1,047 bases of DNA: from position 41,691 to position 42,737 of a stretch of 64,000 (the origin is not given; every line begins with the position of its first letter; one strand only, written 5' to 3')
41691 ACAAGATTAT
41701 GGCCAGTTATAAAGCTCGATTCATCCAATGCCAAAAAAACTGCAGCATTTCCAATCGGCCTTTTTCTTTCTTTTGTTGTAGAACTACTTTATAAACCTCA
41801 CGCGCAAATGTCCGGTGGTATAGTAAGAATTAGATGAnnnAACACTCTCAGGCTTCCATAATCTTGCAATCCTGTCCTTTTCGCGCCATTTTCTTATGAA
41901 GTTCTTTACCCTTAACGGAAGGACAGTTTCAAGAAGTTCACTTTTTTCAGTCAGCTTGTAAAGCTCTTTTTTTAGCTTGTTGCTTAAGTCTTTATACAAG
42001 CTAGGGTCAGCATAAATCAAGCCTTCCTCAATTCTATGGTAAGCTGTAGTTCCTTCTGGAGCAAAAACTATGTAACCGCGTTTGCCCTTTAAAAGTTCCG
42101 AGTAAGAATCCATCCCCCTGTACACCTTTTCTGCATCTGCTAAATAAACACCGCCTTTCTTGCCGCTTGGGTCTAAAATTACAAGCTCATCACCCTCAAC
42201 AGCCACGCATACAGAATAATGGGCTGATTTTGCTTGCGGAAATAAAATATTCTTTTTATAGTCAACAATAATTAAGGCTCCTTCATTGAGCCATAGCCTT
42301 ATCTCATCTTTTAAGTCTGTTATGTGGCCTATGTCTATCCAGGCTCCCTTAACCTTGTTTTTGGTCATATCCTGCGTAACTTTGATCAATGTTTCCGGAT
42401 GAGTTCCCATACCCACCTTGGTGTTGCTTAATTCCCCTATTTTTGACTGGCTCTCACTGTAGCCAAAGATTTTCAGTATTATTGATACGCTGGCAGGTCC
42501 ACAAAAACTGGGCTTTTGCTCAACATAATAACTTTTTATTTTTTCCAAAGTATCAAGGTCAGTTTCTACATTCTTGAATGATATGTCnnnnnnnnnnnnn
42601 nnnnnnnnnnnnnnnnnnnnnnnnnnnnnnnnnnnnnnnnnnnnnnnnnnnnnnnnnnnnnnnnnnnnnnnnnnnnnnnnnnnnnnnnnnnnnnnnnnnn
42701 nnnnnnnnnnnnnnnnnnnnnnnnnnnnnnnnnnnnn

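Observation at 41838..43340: MscS-type channel fused to a C39-like cysteine peptidase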

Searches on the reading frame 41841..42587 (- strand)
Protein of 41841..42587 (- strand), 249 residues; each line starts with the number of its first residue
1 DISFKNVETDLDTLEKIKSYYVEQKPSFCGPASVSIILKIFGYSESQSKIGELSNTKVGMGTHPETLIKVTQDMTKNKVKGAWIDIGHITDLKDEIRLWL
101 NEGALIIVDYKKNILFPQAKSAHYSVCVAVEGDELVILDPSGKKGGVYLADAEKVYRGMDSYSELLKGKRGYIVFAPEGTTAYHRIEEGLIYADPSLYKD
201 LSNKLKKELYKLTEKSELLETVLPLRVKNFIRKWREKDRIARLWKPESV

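Call 6: search_solved_structures(query=window:41841-42587:-, max_evalue=10, show_alignments=3)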
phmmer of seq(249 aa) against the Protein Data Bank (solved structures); distinct sequences matched with E-value up to 10: 2.
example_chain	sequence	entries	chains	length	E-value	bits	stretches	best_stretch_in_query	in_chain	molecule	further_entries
3al8_B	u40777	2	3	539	1.1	11.8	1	96-155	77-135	Plexin-A2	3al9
3okt_A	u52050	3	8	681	1.4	11.4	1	96-155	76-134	Plexin-A2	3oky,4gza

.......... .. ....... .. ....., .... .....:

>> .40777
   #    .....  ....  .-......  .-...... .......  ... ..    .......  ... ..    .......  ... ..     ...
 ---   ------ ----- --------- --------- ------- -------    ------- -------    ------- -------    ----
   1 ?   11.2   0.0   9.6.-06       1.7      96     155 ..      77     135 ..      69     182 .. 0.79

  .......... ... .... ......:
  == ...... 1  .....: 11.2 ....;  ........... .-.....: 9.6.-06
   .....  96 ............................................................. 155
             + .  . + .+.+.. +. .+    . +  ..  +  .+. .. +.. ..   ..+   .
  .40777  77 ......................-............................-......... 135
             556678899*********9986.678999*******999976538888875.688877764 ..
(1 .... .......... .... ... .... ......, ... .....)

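Call 38: search_solved_structures(query=A3, max_evalue=10, show_alignments=4)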
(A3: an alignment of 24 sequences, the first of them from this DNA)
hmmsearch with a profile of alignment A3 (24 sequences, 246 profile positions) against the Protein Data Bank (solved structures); distinct sequences matched with E-value up to 10: 9.
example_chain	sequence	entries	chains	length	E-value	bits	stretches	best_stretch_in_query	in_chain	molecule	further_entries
6th5_A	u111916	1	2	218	4.9e-08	35.7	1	14-172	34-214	Alr0975 protein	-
6tho_A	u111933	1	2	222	5.2e-08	35.6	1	14-172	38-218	Alr0975 protein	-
2btw_B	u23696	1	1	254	7.4e-08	35.1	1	14-172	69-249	ALR0975 PROTEIN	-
2btw_A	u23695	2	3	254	7.7e-08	35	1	14-172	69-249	ALR0975 PROTEIN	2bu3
6tjl_A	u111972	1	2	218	2.3e-06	30.2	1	15-172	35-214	Alr0975 protein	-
8z4h_A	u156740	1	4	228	0.095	15.1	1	22-71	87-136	Endoisopeptidase PeiR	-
3k8u_A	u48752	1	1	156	0.52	12.6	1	23-71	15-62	Putative ABC transporter, ATP-binding protein ComA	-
5xe8_A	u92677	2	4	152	0.53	12.6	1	24-71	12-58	Putative ABC transporter, ATP-binding protein ComA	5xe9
6drf_A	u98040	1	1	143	1.2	11.5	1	5-30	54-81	Protein RD3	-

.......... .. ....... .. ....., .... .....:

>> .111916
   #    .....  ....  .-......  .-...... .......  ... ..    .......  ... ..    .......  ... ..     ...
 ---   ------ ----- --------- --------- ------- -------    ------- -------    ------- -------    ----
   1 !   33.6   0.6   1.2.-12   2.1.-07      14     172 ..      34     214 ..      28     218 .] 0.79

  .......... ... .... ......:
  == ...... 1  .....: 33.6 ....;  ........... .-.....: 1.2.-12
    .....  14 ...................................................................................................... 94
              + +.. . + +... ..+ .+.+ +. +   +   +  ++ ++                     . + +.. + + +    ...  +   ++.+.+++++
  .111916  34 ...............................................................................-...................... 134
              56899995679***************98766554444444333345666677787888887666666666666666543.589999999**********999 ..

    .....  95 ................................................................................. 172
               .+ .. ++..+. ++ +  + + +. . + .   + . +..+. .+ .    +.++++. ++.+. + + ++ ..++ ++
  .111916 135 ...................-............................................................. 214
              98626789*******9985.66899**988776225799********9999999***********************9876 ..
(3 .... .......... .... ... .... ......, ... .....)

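Call 44: search_protein_representatives(alignment_id=A3)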
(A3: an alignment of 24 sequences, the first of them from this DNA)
Query: 24 sequences, 246 profile positions. Proteins with E-value up to 0.001 (for the whole library): 507; up to 1e-10: 68; up to 1e-30: 54. The best 150 are listed.
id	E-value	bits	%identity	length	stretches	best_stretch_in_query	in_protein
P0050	4.9e-118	409.1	-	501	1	1-245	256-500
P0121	1.3e-109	381.5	-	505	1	1-242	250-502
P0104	4.1e-108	376.6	-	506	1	1-244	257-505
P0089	4.2e-107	373.3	-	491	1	1-241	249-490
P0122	1.5e-106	371.5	-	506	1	1-244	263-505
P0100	1.6e-104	364.8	-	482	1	1-243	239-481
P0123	1.2e-101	355.4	-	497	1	1-242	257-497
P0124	2.8e-100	350.9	-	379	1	1-245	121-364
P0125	5.8e-100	349.9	-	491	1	1-243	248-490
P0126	1.5e-99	348.6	-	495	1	2-245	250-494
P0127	1.9e-99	348.2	-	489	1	3-242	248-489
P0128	3.3e-99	347.4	-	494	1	1-245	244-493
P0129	3.1e-98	344.2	-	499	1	2-245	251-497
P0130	1.2e-97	342.3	-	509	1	1-243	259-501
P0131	4.2e-97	340.5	-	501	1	1-244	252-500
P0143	9.7e-74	264.0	-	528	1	1-244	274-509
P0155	1.1e-55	204.9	-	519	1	1-244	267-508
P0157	7.3e-49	182.5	-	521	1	1-242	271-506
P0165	2.7e-36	141.4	-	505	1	1-228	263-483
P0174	1.4e-25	106.3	-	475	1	1-232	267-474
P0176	1.8e-21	92.8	-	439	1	5-242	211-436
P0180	2.2e-14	69.6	-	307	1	14-157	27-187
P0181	1.9e-13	66.6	-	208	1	13-176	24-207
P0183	5.4e-11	58.5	-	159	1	19-138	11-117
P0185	1.5e-10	57.0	-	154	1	16-143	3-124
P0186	1.9e-10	56.7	-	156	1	20-152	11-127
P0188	4.9e-10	55.3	-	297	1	14-201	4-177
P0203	5.7e-09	51.9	-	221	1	12-172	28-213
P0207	8.4e-09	51.3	-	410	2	14-127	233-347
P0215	1.8e-08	50.2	-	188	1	18-173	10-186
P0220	4.8e-08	48.8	-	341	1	18-143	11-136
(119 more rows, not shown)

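Call 45: search_protein_families(library=pfam, proteins=[P0180, P0181, P0183, P0185, P0186, P0188, P0203, P0207, P0215, P0220], max_evalue=0.001)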
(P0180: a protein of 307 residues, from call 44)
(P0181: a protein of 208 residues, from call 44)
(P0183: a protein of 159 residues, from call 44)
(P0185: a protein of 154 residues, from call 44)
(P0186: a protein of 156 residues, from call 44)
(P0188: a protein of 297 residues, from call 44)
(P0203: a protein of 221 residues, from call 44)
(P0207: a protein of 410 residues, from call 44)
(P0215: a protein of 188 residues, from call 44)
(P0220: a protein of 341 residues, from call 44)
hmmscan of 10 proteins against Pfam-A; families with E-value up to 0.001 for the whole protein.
P0180 (307 aa): 1 family
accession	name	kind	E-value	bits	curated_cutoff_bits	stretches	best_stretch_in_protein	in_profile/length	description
PF13529.12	Peptidase_C39_2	-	1.7e-05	25.8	24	1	31-166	6-142/143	Peptidase_C39 like family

P0181 (208 aa): 2 families
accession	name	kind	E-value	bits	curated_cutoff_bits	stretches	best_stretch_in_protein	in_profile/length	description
PF13529.12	Peptidase_C39_2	-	6.7e-08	33.6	24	1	26-170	3-143/143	Peptidase_C39 like family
PF03412.21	Peptidase_C39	-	2.1e-07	31.3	22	0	112-178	47-112/133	Peptidase C39 family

P0183 (159 aa): 3 families
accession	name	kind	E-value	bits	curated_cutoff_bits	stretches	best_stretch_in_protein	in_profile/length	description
PF13529.12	Peptidase_C39_2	-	2e-15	58.1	24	1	5-115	1-142/143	Peptidase_C39 like family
PF03412.21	Peptidase_C39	-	6.2e-14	52.4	22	1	16-132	12-121/133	Peptidase C39 family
PF12385.14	Peptidase_C70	-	1.8e-08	34.8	19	1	2-125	2-133/141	Papain-like cysteine protease AvrRpt2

P0185 (154 aa): 2 families
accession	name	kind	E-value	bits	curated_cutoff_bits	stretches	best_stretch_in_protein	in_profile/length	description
PF03412.21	Peptidase_C39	-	5.2e-13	49.4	22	1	6-135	7-122/133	Peptidase C39 family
PF13529.12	Peptidase_C39_2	-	5.1e-07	30.8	24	1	4-117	6-142/143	Peptidase_C39 like family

P0186 (156 aa): 3 families
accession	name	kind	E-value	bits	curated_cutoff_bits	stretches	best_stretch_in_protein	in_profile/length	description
PF03412.21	Peptidase_C39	-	9.2e-15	55.1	22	1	16-132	13-123/133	Peptidase C39 family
PF13529.12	Peptidase_C39_2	-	9.4e-13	49.4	24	1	8-114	5-143/143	Peptidase_C39 like family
PF12385.14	Peptidase_C70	-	5.1e-05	23.7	19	1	11-127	15-137/141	Papain-like cysteine protease AvrRpt2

P0188 (297 aa): 4 families
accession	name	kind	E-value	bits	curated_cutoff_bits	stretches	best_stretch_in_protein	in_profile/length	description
PF00293.34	NUDIX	-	1.8e-17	64.1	21.1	1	156-285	3-128/134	NUDIX domain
PF03412.21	Peptidase_C39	-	2.2e-17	63.6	22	1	15-132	13-122/133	Peptidase C39 family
PF13529.12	Peptidase_C39_2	-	1.6e-12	48.6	24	1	4-114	2-142/143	Peptidase_C39 like family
PF12385.14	Peptidase_C70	-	1.2e-11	45.1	19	1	8-130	14-139/141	Papain-like cysteine protease AvrRpt2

P0203 (221 aa): 1 family
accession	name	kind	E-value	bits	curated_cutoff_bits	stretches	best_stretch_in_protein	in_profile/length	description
PF05023.20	Phytochelatin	-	1.7e-25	89.9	24.9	1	28-209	36-210/210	Phytochelatin synthase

P0207 (410 aa): 5 families
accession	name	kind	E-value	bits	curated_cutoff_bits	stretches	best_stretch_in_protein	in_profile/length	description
PF13529.12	Peptidase_C39_2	-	4.4e-28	99.1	24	2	233-363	3-143/143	Peptidase_C39 like family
PF03412.21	Peptidase_C39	-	6.8e-19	68.5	22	2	233-347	2-96/133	Peptidase C39 family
PF12385.14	Peptidase_C70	-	1.4e-14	54.6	19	2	26-155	13-128/141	Papain-like cysteine protease AvrRpt2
PF09778.15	Guanylate_cyc_2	-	4e-12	46.4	28.1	1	235-291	3-60/212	Guanylylate cyclase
PF11814.14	DUF3335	-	7.1e-08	32.6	25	0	236-261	4-29/206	Peptidase_C39 like family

P0215 (188 aa): 2 families
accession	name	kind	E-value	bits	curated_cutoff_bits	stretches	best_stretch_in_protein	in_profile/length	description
PF03412.21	Peptidase_C39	-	5.1e-06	26.8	22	0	12-44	8-40/133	Peptidase C39 family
PF13529.12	Peptidase_C39_2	-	7.2e-05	23.8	24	1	7-54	6-53/143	Peptidase_C39 like family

P0220 (341 aa): 4 families
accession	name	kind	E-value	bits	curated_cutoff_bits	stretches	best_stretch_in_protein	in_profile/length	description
PF02643.20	DUF192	-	1.9e-24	86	27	1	223-330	2-94/96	Uncharacterized ACR, COG1430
PF03412.21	Peptidase_C39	-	2.6e-09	37.4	22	1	9-147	3-122/133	Peptidase C39 family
PF13529.12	Peptidase_C39_2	-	2.6e-08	35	24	1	7-128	2-142/143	Peptidase_C39 like family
PF09778.15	Guanylate_cyc_2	-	0.00083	19.2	28.1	0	8-45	1-39/212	Guanylylate cyclase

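Call 56: predict_structure(alignment_id=A3)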
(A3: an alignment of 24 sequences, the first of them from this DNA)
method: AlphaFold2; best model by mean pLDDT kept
length: 245 residues; sequences in the alignment: 24
mean_pLDDT: 78.4   pTM: 0.72
mean pLDDT of the five models: 78.4, 78.3, 75.9, 74.8, 70.4
residues with pLDDT >= 90: 78; 70-90: 101; 50-70: 42; < 50: 24
segments of 3 or more residues with pLDDT < 50: 1-5, 190-195, 234-243
pLDDT, mean of each block of 10 residues (from residue 1): 48 77 85 91 92 87 96 95 84 88 91 81 84 81 84 91 93 91 75 52 66 55 66 45 47
secondary structure, 60 per line:
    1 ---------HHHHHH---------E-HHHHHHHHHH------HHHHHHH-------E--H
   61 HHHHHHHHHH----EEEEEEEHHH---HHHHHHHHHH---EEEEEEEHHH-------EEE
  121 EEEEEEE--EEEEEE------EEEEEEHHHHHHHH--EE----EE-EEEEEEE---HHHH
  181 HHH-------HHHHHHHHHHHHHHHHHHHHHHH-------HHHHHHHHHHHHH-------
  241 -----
elements in order: H10-15 H27-36 H43-49 H60-70 E75-81 H88-97 E101-107 E118-127 E130-135 E142-147 H148-155 E167-173 H177-183 H191-213 H221-233

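Call 58: fold_search(model_id=the predicted structure, library=pdb)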
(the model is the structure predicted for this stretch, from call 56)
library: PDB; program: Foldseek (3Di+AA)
matches with E <= 10: 816; with E <= 0.001: 54
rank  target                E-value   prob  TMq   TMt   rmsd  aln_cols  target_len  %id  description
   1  2bu3_B                5.9e-10  1.00  0.57  0.68   2.7       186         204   17  Acyl-enzyme intermediate between Alr0975 and glutathione at pH 3.4 (released 2005-12-14)
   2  2bu3_A                1.5e-09  1.00  0.56  0.68   2.9       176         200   18  Acyl-enzyme intermediate between Alr0975 and glutathione at pH 3.4 (released 2005-12-14)
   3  6tho_A                2.3e-09  1.00  0.56  0.62   3.0       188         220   18  Acylintermediate of glutathione and the mature primitive phytochelatin synthase Alr0975 from Nostoc PCC 7120 at atomic (released 2020-12-02)
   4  6th5_B                5.0e-09  1.00  0.56  0.64   3.3       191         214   18  Crystal structure of mature wildtype primitive Phytochelatin synthase from Nostoc spec. - Alr0975 (released 2020-11-25)
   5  6th5_A                9.3e-09  1.00  0.56  0.64   3.3       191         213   18  Crystal structure of mature wildtype primitive Phytochelatin synthase from Nostoc spec. - Alr0975 (released 2020-11-25)
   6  6tho_B                1.1e-08  1.00  0.57  0.63   2.8       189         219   17  Acylintermediate of glutathione and the mature primitive phytochelatin synthase Alr0975 from Nostoc PCC 7120 at atomic (released 2020-12-02)
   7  2btw_B                2.8e-08  1.00  0.55  0.63   3.5       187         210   19  Crystal structure of Alr0975 (released 2005-12-14)
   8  6tjl_A                3.6e-08  1.00  0.57  0.64   3.1       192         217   17  Mature primitive pytochelatin synthase Alr0975 from Nostoc species bound to glutathione (released 2020-12-09)
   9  2btw_A                3.6e-08  1.00  0.54  0.63   3.8       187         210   18  Crystal structure of Alr0975 (released 2005-12-14)
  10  8z4h_A                8.5e-08  1.00  0.51  0.54   2.7       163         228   20  Pseudomurein Endoisopeptidase PeiR (released 2025-04-23)
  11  8z4n_A                1.3e-07  1.00  0.49  0.52   3.0       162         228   20  Pseudomurein Endoisopeptidase PeiR-C90A (released 2025-04-23)
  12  5xe8_A                9.3e-07  1.00  0.46  0.78   3.7       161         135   22  Crystal Structure of the Peptidase Domain of Streptococcus mutans ComA (released 2017-06-28)
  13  7n87_MODEL_1_A        1.3e-06  1.00  0.43  0.66   5.5       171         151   20  Solution NMR structure of peptidase domain from Clostridium thermocellum PCAT1 (released 2021-12-29)
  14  3k8u                  1.5e-06  1.00  0.46  0.79   3.2       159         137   20  Crystal Structure of the Peptidase Domain of Streptococcus ComA, a Bi-functional ABC Transporter Involved in Quorum Sens (released 2010-02-23)
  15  8ssk_D                1.8e-06  1.00  0.42  0.34   4.4       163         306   18  Citrobacter rodentium contact dependent growth inhibition (CDI) entry and toxin (CdiA-CT) domains (released 2024-05-15)
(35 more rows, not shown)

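Call 67: list_cluster_members(proteins=[P0180, P0181, P0215, P0143, P0155, P0157, P0165, P0174, P0176])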
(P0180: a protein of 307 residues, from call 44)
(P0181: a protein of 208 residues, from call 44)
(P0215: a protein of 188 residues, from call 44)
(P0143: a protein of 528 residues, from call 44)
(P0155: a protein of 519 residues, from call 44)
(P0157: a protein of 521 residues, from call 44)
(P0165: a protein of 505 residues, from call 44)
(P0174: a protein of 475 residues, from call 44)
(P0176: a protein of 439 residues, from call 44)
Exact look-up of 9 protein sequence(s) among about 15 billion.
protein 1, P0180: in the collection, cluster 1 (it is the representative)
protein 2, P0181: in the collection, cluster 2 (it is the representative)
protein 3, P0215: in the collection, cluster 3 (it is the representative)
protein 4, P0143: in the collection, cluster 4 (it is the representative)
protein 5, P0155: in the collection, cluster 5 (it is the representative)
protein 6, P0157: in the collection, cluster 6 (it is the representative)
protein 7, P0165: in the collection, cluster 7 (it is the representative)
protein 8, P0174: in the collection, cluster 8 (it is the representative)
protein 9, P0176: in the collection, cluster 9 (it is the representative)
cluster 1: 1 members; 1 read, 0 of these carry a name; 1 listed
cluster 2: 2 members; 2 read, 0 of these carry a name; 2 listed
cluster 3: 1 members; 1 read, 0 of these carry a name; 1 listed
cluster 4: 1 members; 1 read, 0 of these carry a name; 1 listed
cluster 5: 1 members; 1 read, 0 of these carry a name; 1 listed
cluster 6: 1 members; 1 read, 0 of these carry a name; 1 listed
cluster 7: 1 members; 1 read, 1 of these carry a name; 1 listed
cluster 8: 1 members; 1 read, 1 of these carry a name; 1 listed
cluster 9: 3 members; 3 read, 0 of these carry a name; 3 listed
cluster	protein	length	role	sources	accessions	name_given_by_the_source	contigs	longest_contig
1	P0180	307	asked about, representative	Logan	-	-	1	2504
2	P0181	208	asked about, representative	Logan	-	-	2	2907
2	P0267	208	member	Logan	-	-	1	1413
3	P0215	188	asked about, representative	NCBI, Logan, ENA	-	-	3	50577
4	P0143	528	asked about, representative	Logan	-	-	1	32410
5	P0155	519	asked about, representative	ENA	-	-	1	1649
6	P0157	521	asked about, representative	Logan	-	-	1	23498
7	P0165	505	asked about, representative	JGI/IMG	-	hypothetical protein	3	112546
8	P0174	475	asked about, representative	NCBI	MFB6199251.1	MAG: mechanosensitive ion channel domain-containing protein [Candidatus Nanohaloarchaea ...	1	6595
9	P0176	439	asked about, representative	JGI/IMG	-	-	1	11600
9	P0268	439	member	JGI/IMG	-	-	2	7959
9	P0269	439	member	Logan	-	-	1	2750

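Call 68: find_encoding_contigs(protein=P0165, flank=8000, max_places=1)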
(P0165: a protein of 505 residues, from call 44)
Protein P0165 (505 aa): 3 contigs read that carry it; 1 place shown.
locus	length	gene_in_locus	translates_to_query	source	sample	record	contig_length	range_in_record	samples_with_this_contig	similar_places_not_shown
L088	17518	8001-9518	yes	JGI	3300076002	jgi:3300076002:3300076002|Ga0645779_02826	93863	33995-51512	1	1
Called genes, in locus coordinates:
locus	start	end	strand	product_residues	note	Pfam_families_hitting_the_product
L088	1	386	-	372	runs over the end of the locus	PF13528:Glyco_trans_1_3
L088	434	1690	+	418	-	PF03448:MgtE_N, PF00571:CBS (faint), PF01769:MgtE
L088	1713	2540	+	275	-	-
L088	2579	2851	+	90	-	-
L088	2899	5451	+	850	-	PF17963:Big_9 (faint), PF00801:PKD (faint), PF06832:BiPBP_C (faint), PF13290:CHB_HEX_C_1 (weak), PF08329:ChitinaseA_N (faint), PF13287:Fn3_assoc (faint), PF17957:Big_7, PF17957:Big_7, +8 more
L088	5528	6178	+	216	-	-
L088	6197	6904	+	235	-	-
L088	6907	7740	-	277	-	PF12705:PDDEXK_1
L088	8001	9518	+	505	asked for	-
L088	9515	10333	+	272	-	-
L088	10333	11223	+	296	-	PF02655:ATP-grasp_3 (weak), PF08443:RimK, PF02955:GSH-S_ATP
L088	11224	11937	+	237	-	PF05013:FGase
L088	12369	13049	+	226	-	-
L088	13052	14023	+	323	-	PF14397:ATPgrasp_ST (faint), PF02955:GSH-S_ATP (weak), PF14398:ATPgrasp_YheCD (weak)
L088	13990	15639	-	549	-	PF01541:GIY-YIG, PF27096:UvrC_M, PF02151:UVR (weak), PF22920:UvrC_RNaseH, PF08459:UvrC_RNaseH_dom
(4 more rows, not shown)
